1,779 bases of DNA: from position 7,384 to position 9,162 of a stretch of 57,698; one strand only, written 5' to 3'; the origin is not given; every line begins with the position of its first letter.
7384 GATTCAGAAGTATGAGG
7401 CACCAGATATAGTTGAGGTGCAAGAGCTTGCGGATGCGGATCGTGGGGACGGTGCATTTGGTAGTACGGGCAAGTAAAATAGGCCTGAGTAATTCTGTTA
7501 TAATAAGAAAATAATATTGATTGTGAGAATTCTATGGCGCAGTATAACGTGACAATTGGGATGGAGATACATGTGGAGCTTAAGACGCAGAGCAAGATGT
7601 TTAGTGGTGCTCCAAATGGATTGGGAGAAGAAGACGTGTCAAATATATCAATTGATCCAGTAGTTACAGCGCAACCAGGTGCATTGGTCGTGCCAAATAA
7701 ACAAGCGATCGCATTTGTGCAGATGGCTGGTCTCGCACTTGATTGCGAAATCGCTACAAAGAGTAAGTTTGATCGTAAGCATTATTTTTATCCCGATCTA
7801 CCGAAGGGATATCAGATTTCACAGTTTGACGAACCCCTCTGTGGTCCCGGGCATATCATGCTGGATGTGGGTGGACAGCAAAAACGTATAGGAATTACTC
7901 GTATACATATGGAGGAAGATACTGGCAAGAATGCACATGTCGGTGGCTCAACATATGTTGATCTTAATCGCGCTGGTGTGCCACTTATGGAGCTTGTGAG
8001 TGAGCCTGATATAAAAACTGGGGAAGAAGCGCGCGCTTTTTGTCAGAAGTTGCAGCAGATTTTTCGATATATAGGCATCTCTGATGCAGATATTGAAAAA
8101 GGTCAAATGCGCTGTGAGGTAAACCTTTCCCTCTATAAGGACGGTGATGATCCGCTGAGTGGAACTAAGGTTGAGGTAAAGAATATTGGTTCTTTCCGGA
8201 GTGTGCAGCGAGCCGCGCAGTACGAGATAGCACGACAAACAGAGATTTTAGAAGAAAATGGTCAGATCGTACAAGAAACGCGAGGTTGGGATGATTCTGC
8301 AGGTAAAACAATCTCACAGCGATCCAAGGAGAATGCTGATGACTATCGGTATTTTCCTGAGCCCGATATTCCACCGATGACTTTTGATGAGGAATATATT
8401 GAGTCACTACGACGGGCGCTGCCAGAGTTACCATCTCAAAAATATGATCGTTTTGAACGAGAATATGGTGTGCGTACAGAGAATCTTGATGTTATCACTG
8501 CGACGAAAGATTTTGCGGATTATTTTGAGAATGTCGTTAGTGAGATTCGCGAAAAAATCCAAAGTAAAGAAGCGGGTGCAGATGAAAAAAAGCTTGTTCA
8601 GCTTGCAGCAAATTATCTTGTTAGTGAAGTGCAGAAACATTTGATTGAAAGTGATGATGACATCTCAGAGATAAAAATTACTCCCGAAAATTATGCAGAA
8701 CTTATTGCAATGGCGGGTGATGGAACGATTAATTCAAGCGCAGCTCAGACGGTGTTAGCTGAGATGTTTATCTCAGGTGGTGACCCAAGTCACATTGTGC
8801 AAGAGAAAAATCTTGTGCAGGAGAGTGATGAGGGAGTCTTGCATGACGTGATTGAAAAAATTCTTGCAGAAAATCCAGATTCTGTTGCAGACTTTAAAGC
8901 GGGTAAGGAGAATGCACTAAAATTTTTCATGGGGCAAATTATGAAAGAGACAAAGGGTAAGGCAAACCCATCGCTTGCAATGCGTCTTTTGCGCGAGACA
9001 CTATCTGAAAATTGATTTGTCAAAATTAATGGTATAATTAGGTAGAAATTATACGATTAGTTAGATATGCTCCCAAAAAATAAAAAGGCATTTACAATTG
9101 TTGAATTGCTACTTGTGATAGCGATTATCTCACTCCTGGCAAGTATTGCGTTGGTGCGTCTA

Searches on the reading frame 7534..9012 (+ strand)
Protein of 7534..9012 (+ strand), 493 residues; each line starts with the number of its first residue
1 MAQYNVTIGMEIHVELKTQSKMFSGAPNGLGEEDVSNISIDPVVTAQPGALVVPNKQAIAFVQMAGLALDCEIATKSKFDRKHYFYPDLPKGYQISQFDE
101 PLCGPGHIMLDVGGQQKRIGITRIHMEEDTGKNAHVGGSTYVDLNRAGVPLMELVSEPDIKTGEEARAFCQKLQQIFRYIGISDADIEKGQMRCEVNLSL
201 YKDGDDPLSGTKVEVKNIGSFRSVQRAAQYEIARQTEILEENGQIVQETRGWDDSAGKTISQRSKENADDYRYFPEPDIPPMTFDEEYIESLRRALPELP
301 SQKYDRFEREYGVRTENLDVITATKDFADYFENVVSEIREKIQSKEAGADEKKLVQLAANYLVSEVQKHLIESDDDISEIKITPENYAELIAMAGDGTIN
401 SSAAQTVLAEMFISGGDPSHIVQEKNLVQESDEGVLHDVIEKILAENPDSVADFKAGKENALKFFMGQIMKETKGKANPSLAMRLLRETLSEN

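Call 27: find_related_loci(query=window:7534-9012:+, collection=genome_contigs, flank=10000)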
Query window:7534-9012:+ (493 aa) in genome_contigs; peptide patterns used: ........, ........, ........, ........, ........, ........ (x = any residue, [..] = any of these).
600 stretches matched a pattern (row limit reached: there are more); 598 encode a relative of the query (tblastn E <= 1e-3); the best 80 are kept; 80 distinct loci.
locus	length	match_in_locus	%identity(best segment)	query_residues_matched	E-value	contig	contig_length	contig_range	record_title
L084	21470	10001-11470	66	2-492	0e+0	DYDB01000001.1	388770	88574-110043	MAG TPA_asm: Micavibrio sp. isolate IMS_BF-2 NODE_1_length_388850_cov_43.7852, whole genome shotgun sequence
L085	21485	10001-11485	63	1-490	0e+0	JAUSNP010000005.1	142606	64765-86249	MAG: Candidatus Moraniibacteriota bacterium isolate E19_metabat.bin.91 E19_k141_499440, whole genome shotgun sequence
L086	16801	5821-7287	63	1-490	0e+0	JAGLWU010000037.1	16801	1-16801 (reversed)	MAG: Candidatus Moraniibacteriota bacterium isolate RS_12_31 ZL285.bin.31.fa_37, whole genome shotgun sequence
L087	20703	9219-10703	61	1-490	0e+0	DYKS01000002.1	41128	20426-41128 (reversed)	MAG TPA_asm: Candidatus Elulimicrobium sp. isolate SulCav_AS07-7_35_57 SulCav_AS07_7_847_length_41128_cov_34_801743, who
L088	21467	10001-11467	63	1-490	0e+0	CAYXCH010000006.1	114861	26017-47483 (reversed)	MAG TPA_asm: uncultured Pseudobdellovibrionaceae bacterium isolate binchicken_co219_139 genome assembly, contig: k141_11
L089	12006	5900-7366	62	1-491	0e+0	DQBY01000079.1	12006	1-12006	MAG TPA_asm: Candidatus Moraniibacteriota bacterium isolate UBA11098 contig_247184, whole genome shotgun sequence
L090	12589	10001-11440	62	1-482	0e+0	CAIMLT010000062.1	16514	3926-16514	uncultured bacterium isolate Loclat_bin-06345 genome assembly, contig: bin-06345:062/102, whole genome shotgun sequence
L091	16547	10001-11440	62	1-482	0e+0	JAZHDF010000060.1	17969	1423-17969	MAG: Candidatus Moraniibacteriota bacterium isolate Bin13Zod NODE_370_length_17969_cov_15.493246, whole genome shotgun s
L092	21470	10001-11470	61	1-490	0e+0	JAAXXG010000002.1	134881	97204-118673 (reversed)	MAG: Candidatus Moraniibacteriota bacterium isolate W9_Combined_metabat2_075 W9_Combined_metabat2_075_NODE_67, whole gen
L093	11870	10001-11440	62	1-482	0e+0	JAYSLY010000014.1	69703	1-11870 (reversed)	MAG: bacterium isolate GFS_10512 GFS_10512_13, whole genome shotgun sequence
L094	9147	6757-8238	49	1-493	2e-162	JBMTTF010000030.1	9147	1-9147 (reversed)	MAG: Minisyncoccia bacterium isolate Tbon_V10_S28_100percent_par_Tbon_V10_S28_metabat.7 NODE_2231_length_9147_cov_5.7179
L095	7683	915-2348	46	1-490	3e-149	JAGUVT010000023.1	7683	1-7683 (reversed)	MAG: Deltaproteobacteria bacterium isolate DeMMO5_3 c_000000024193, whole genome shotgun sequence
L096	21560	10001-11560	47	1-486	3e-148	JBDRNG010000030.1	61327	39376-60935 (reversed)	MAG: Candidatus Falkowbacteria bacterium isolate MEGAHIT-group-1.879 k141_6730445, whole genome shotgun sequence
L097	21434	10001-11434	45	1-490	2e-142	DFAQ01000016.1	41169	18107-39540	MAG TPA_asm: Pelotomaculum sp. UBA3102 UBA3102_contig_5158, whole genome shotgun sequence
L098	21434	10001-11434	45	1-491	4e-139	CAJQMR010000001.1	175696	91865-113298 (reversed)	MAG: uncultured Anaerolineae bacterium isolate 10_20180412_Bin_Bin_103_1 genome assembly, contig: c_000005851410, whole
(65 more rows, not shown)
